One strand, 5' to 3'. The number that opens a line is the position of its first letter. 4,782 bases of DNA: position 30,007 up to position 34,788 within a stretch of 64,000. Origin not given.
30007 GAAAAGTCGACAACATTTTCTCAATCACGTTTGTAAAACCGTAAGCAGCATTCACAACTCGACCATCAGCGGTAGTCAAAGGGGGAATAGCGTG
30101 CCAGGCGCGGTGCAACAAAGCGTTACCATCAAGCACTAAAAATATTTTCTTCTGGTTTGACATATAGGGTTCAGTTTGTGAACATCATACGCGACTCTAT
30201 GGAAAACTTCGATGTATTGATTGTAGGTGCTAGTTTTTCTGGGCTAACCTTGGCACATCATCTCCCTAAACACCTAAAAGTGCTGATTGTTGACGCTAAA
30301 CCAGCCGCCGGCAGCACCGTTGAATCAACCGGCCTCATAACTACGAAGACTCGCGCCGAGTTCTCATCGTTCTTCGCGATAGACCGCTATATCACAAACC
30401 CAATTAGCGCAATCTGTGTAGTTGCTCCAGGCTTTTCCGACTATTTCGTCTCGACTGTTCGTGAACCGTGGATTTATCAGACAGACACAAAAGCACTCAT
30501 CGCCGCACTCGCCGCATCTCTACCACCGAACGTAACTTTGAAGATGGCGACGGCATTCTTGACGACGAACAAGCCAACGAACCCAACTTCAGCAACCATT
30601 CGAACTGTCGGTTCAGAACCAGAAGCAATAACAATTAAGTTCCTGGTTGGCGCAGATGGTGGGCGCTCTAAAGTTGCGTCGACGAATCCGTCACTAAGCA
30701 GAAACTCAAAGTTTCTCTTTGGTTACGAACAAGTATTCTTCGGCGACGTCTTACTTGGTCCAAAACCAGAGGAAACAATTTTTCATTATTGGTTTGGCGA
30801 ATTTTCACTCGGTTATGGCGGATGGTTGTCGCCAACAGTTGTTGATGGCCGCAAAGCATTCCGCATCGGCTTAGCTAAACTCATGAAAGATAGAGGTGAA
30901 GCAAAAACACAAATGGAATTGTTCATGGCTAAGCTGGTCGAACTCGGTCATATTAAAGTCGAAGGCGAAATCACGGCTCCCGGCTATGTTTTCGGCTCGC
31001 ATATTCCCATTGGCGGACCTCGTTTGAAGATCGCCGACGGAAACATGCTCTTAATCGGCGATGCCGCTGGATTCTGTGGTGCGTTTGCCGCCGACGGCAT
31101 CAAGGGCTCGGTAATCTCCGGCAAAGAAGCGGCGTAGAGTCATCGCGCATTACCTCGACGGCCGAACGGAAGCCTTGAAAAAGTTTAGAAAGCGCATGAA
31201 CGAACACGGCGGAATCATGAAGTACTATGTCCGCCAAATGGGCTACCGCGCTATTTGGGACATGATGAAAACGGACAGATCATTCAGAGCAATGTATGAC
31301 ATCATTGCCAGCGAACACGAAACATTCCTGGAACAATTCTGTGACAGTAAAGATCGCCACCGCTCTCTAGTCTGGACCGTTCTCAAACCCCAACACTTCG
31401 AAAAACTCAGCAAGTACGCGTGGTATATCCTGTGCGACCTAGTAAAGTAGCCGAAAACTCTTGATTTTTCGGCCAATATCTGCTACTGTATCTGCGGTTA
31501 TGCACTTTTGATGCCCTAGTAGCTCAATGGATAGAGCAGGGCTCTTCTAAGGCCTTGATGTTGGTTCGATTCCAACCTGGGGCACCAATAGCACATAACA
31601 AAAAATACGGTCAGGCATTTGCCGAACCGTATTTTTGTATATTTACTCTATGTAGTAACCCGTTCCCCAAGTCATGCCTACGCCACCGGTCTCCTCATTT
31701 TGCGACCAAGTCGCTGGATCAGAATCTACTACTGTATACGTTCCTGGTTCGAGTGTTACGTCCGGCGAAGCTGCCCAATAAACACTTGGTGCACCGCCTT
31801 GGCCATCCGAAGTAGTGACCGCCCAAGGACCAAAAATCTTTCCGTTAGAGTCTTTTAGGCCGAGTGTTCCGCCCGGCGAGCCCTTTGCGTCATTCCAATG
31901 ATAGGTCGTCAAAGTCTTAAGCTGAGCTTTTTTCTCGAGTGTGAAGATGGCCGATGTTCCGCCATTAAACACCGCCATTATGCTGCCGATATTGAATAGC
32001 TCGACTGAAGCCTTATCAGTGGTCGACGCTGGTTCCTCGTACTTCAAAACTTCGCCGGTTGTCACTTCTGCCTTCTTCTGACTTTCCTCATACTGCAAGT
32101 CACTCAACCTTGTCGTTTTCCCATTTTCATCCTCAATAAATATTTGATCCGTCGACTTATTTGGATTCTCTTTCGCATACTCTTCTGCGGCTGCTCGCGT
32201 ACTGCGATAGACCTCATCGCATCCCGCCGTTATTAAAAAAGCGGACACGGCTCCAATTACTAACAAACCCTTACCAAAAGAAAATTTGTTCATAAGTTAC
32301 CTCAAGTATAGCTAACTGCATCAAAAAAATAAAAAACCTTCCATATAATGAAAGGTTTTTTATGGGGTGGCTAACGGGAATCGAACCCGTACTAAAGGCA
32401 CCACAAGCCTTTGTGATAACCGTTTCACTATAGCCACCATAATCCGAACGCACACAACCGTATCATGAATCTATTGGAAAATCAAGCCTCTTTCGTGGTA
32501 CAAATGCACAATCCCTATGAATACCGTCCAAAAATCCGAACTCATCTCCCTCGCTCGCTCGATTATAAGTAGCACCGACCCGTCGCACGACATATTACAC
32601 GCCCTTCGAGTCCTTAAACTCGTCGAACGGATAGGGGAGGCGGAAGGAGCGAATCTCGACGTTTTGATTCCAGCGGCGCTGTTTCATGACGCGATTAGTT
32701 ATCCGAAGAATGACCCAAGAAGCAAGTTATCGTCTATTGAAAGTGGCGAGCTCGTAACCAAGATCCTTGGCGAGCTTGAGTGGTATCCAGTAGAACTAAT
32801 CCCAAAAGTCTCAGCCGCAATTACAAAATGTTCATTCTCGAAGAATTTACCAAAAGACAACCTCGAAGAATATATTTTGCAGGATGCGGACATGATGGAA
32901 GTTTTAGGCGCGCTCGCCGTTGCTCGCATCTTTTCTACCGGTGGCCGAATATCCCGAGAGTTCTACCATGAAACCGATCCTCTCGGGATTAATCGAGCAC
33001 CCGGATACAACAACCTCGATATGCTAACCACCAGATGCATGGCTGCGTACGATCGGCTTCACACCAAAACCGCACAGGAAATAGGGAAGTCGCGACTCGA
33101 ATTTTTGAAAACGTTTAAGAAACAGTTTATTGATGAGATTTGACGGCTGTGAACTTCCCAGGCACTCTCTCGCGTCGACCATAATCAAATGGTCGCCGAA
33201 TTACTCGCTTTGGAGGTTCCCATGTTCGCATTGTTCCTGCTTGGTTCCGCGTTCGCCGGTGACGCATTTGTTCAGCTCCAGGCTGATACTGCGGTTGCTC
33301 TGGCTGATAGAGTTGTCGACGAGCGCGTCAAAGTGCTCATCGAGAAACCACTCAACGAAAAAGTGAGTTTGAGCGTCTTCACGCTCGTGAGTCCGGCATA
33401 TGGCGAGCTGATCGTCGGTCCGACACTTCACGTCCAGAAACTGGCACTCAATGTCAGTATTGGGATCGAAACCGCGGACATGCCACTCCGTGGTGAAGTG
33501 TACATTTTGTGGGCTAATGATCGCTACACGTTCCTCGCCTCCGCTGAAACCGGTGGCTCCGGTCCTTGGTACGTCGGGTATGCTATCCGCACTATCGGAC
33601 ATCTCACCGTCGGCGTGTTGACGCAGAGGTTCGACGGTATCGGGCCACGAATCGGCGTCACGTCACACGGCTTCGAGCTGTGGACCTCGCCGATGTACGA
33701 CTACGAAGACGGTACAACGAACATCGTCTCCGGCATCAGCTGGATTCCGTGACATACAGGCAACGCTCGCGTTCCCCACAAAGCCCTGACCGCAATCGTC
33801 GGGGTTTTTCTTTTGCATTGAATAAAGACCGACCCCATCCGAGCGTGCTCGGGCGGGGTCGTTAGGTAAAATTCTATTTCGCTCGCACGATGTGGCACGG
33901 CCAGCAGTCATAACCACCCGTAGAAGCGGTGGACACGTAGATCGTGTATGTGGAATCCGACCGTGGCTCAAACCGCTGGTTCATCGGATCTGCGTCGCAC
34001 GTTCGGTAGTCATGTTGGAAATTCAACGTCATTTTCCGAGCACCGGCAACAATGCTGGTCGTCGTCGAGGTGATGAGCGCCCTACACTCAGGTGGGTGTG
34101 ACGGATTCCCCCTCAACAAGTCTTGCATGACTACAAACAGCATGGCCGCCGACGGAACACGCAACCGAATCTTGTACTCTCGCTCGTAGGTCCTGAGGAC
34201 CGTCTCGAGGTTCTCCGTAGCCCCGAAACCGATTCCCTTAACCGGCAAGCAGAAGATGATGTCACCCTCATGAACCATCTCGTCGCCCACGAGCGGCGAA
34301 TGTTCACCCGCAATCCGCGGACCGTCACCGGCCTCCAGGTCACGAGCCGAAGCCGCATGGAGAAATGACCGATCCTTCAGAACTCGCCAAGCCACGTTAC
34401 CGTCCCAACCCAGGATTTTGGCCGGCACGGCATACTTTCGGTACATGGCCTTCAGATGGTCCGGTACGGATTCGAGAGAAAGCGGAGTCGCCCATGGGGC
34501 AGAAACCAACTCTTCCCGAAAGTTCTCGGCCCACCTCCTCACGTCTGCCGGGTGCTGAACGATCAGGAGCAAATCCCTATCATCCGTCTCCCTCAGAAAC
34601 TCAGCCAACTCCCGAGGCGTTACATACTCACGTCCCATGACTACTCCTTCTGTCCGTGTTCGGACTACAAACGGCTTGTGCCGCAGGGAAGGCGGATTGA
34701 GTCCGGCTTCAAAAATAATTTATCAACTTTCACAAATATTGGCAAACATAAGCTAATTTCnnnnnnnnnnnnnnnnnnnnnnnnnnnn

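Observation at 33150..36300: GC-rich island encoding a SAMHD1/dGTPase-like HD triphosphohydrolase, a candidate nucleotide-depletion defence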

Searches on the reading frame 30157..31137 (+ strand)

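Call 3: search_protein_families(library=pfam, proteins=[window:30157-31137:+], max_evalue=0.01)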
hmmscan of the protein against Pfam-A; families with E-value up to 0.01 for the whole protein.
window:30157-31137:+ (326 aa): 5 families
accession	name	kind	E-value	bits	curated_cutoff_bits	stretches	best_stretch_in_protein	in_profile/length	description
PF01494.25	FAD_binding_3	-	3.7e-11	43.3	22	1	105-307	96-296/349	FAD binding domain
PF01266.30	DAO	-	3.8e-06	27.1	27.9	1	19-66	1-52/353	FAD dependent oxidoreductase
PF13450.12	NAD_binding_8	-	0.00024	21.7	21.9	1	22-56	1-36/68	NAD(P)-binding Rossmann-like domain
PF01946.23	Thi4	-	0.00057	19.6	26.2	1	16-59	16-61/235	Thi4 family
PF06690.17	HcgC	-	0.0034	17.4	31.4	1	14-57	40-83/248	FeGP cofactor biosynthesis protein, methyltransferase HcgC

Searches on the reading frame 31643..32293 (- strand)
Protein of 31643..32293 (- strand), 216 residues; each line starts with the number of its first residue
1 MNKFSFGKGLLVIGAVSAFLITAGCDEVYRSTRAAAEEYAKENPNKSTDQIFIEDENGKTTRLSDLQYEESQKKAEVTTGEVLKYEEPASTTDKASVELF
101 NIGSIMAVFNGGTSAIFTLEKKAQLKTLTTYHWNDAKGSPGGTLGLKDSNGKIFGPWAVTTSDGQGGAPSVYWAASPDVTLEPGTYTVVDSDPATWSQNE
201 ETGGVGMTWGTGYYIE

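Call 3: search_protein_families(library=pfam, proteins=[window:31643-32293:-], max_evalue=0.01)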
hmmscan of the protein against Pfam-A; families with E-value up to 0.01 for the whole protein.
window:31643-32293:- (216 aa): 0 families

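Call 46: search_protein_families(library=phrogs, proteins=[window:31643-32293:-], max_evalue=0.01)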
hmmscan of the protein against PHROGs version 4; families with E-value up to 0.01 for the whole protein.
window:31643-32293:- (216 aa): 0 families

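Call 76: search_protein_families(library=pfam, proteins=[window:31643-32293:-], max_evalue=10)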
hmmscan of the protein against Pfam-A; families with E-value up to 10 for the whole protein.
window:31643-32293:- (216 aa): 1 family
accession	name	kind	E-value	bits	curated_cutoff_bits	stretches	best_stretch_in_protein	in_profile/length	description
PF09954.14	DUF2188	-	0.12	13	22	1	31-59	26-55/62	Uncharacterized protein conserved in bacteria (DUF2188)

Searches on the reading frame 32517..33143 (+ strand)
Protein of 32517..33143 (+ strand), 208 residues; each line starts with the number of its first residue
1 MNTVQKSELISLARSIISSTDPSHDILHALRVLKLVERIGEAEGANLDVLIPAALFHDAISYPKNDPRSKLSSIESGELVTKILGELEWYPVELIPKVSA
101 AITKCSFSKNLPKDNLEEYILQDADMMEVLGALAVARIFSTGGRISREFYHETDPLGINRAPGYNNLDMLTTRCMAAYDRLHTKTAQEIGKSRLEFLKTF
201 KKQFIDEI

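Call 3: search_protein_families(library=pfam, proteins=[window:32517-33143:+], max_evalue=0.01)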
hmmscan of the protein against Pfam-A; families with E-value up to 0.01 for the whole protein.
window:32517-33143:+ (208 aa): 1 family
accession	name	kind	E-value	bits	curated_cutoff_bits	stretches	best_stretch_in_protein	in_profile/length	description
PF01966.28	HD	-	2.4e-08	34.7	22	1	28-126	4-112/116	HD domain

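Call 5: search_protein_families(library=padloc, proteins=[window:32517-33143:+], max_evalue=0.01)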
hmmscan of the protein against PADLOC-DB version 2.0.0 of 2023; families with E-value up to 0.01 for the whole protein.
window:32517-33143:+ (208 aa): 0 families

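Call 6: search_protein_families(library=ncbifam, proteins=[window:32517-33143:+], max_evalue=0.01)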
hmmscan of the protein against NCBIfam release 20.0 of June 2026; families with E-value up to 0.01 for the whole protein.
window:32517-33143:+ (208 aa): 1 family
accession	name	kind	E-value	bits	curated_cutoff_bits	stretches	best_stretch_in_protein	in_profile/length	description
NF007515.0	PRK10119.1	equivalog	1.5e-30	106.3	286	1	18-203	19-207/231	phosphohydrolase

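Call 46: search_protein_families(library=phrogs, proteins=[window:32517-33143:+], max_evalue=0.01)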
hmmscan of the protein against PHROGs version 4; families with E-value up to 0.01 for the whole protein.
window:32517-33143:+ (208 aa): 1 family
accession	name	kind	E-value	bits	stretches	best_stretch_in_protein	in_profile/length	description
phrog_3921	-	unknown function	1.7e-14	54.8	1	6-159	11-158/227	-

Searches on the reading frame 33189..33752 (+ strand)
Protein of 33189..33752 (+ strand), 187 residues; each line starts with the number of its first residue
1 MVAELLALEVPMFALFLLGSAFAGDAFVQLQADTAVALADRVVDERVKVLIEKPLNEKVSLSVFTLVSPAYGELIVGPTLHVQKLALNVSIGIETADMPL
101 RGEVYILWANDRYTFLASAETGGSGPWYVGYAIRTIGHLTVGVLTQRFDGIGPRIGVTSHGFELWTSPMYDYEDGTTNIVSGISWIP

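Call 3: search_protein_families(library=pfam, proteins=[window:33189-33752:+], max_evalue=0.01)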
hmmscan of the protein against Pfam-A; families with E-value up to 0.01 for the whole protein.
window:33189-33752:+ (187 aa): 0 families

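Call 5: search_protein_families(library=padloc, proteins=[window:33189-33752:+], max_evalue=0.01)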
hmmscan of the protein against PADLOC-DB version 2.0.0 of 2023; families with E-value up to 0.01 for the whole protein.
window:33189-33752:+ (187 aa): 0 families

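Call 6: search_protein_families(library=ncbifam, proteins=[window:33189-33752:+], max_evalue=0.01)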
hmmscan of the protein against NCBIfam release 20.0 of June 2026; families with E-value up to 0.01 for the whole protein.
window:33189-33752:+ (187 aa): 0 families

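Call 46: search_protein_families(library=phrogs, proteins=[window:33189-33752:+], max_evalue=0.01)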
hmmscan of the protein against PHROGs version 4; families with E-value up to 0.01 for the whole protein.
window:33189-33752:+ (187 aa): 0 families

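Call 76: search_protein_families(library=pfam, proteins=[window:33222-33752:+], max_evalue=10)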
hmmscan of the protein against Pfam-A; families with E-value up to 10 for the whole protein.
window:33222-33752:+ (176 aa): 0 families

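Call 77: find_homologous_proteins(query=window:33222-33752:+, max_evalue=0.001)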
Query window:33222-33752:+ (176 aa): 8 proteins with E <= 0.001 among 172 candidates.
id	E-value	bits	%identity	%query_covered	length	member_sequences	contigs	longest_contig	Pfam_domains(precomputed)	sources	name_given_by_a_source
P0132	1.7e-111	388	100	100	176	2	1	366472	-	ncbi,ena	-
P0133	1.6e-96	339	82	100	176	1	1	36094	-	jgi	-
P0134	3.5e-72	260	69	93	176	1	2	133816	-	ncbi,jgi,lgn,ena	ncbi:MAG: hypothetical protein WC802_02570 [Patescibacteria group bacterium]|jgi:hypothetical protei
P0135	3.2e-53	198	55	93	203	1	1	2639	-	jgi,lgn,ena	jgi:hypothetical protein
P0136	4.8e-48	181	52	93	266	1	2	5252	-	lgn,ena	-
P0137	4.0e-29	120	40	90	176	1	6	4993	-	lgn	-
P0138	6.2e-29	119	40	99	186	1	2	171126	-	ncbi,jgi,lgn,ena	ncbi:MAG: hypothetical protein WCT28_00495 [Patescibacteria group bacterium]|jgi:hypothetical protei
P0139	2.0e-24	104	40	82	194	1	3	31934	-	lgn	-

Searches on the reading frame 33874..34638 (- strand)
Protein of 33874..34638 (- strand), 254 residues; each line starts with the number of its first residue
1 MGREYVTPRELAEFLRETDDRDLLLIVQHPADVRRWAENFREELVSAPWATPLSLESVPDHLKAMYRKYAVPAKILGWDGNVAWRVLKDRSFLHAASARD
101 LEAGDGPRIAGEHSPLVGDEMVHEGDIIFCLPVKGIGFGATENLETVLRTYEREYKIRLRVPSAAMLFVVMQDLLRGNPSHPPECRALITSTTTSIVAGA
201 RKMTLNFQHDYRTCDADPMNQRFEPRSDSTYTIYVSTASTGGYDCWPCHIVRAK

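Call 3: search_protein_families(library=pfam, proteins=[window:33874-34638:-], max_evalue=0.01)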
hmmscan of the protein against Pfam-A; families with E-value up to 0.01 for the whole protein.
window:33874-34638:- (254 aa): 0 families

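Call 5: search_protein_families(library=padloc, proteins=[window:33874-34638:-], max_evalue=0.01)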
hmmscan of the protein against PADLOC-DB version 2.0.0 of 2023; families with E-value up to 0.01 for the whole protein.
window:33874-34638:- (254 aa): 0 families

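Call 6: search_protein_families(library=ncbifam, proteins=[window:33874-34638:-], max_evalue=0.01)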
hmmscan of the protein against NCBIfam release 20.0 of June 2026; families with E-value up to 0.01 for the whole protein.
window:33874-34638:- (254 aa): 0 families

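Call 37: find_homologous_proteins(query=window:33874-34638:-, max_evalue=0.001)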
Query window:33874-34638:- (254 aa): 1 proteins with E <= 0.001 among 991 candidates.
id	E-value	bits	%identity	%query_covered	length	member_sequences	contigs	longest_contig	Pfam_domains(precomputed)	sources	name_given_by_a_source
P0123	4.8e-172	588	100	100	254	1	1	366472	-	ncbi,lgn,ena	-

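Call 44: search_protein_representatives(protein=window:33874-34638:-)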
Query: 254 residues. Proteins with E-value up to 0.001 (for the whole library): 1; up to 1e-10: 1; up to 1e-30: 1. The best 1 are listed.
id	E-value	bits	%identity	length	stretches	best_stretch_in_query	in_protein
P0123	1.5e-172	588.0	100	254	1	1-254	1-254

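Call 46: search_protein_families(library=phrogs, proteins=[window:33874-34638:-], max_evalue=0.01)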
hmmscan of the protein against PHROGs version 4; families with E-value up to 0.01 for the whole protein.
window:33874-34638:- (254 aa): 0 families

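Call 50: predict_structure(protein=window:33874-34638:-)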
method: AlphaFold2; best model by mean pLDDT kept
length: 254 residues; sequences in the alignment: 1
mean_pLDDT: 34.9   pTM: 0.28
mean pLDDT of the five models: 34.9, 33.6, 29.6, 29.6, 29.2
residues with pLDDT >= 90: 0; 70-90: 0; 50-70: 15; < 50: 239
segments of 3 or more residues with pLDDT < 50: 1-6, 15-34, 43-254
pLDDT, mean of each block of 10 residues (from residue 1): 45 46 33 48 47 41 37 37 40 39 34 26 31 25 33 30 33 35 33 29 33 36 31 29 26 23
secondary structure, 60 per line:
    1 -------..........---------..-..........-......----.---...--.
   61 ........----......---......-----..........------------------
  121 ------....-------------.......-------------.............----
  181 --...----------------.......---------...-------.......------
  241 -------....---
elements in order: H8-17 H30-39 H41-46 H60-68 E73-78 E82-87 E93-97 H98-102 E127-130 H144-150 H164-176 E202-208 E228-234 E248-251

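Call 76: search_protein_families(library=pfam, proteins=[window:33874-34638:-], max_evalue=10)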
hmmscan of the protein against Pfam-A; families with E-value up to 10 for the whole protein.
window:33874-34638:- (254 aa): 0 families

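Call 83: search_protein_families(library=padloc, proteins=[L004:10997-11767:+, L004:12196-13185:+, L006:3872-5254:+, L006:6072-6596:-, L006:7109-8092:+, L006:3276-3857:+], max_evalue=0.001)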
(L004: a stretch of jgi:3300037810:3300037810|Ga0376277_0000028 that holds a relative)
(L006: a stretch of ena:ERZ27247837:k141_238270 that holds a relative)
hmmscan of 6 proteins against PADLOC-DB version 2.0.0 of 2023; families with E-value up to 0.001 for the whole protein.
L004:10997-11767:+ (256 aa): 0 families

L004:12196-13185:+ (329 aa): 0 families

L006:3872-5254:+ (460 aa): 0 families

L006:6072-6596:- (174 aa): 0 families

L006:7109-8092:+ (327 aa): 0 families

L006:3276-3857:+ (193 aa): 0 families
